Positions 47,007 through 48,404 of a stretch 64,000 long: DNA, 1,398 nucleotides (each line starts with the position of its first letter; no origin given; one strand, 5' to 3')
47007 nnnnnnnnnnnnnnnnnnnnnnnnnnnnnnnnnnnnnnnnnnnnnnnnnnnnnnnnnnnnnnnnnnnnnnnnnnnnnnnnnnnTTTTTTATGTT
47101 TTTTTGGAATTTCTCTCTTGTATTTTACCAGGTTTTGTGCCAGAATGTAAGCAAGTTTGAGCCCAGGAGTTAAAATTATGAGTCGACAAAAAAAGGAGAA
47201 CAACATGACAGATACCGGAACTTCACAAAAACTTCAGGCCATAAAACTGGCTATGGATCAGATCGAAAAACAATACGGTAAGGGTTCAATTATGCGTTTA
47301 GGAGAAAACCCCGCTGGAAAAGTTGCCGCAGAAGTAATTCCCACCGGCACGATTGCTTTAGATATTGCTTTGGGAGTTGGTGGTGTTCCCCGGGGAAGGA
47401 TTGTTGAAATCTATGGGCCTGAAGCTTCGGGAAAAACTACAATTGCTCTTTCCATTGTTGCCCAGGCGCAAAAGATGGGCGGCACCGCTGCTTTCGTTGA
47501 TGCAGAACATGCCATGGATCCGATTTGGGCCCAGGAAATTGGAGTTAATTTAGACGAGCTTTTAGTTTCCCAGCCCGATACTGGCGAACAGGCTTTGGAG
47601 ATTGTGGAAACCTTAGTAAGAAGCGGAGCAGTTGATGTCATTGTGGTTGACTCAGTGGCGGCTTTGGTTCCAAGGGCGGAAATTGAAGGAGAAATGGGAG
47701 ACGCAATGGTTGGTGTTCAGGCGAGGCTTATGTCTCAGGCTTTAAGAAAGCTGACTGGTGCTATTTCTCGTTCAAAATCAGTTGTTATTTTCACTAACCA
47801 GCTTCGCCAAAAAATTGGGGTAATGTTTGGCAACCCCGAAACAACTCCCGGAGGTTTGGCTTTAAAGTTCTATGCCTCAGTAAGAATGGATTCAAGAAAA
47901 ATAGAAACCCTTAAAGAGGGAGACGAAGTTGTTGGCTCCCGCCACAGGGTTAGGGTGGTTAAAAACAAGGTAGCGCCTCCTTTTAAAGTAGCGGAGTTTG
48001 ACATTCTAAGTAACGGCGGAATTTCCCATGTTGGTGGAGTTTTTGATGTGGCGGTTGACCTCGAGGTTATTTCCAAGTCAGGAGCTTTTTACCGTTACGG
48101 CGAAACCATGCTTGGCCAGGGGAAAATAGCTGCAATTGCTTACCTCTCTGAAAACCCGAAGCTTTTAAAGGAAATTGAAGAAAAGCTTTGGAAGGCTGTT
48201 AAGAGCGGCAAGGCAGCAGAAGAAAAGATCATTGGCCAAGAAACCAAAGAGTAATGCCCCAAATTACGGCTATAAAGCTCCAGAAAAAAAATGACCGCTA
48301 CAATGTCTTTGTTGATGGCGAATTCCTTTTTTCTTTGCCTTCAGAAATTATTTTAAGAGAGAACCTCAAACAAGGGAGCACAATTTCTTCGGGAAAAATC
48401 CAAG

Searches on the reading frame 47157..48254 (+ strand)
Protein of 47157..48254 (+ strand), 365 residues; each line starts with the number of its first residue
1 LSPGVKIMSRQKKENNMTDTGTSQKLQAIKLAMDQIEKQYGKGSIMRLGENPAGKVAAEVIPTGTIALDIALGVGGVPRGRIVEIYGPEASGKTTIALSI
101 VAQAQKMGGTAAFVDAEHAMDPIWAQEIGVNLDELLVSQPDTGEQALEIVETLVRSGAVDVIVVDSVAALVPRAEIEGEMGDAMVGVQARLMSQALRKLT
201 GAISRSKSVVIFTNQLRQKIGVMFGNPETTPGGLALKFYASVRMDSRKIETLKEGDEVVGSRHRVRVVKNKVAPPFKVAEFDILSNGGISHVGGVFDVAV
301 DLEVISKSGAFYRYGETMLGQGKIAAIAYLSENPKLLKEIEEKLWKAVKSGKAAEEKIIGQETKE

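Call 91: search_protein_families(library=pfam, proteins=[window:47157-48254:+], max_evalue=0.001)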
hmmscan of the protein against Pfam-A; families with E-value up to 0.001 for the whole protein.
window:47157-48254:+ (365 aa): 9 families
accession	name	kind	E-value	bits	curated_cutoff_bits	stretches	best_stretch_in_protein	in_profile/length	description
PF00154.27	RecA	-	1.5e-131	438.1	27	1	27-290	1-262/262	recA bacterial DNA recombination protein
PF21096.2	RecA_C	-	2.6e-18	66.3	27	1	293-348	1-56/57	RecA C-terminal domain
PF08423.17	Rad51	-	9.5e-08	32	22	1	61-249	8-212/244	Rad51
PF06745.19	ATPase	-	5.3e-07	29.7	26.6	1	61-135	1-77/231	KaiC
PF13401.12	AAA_22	-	0.0004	21.1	27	1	81-173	6-97/130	AAA domain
PF01637.24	ATPase_2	-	0.00041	20.7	33.2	1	81-215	21-118/225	ATPase domain predominantly from Archaea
PF00004.35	AAA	-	0.00068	20.5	21.2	0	85-215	3-110/131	ATPase family associated with various cellular activities (AAA)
PF00005.33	ABC_tran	-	0.00091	20.3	25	0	77-134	8-67/137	ABC transporter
PF13191.12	AAA_16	-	0.00097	20.1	32.6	0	78-212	22-137/167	AAA ATPase domain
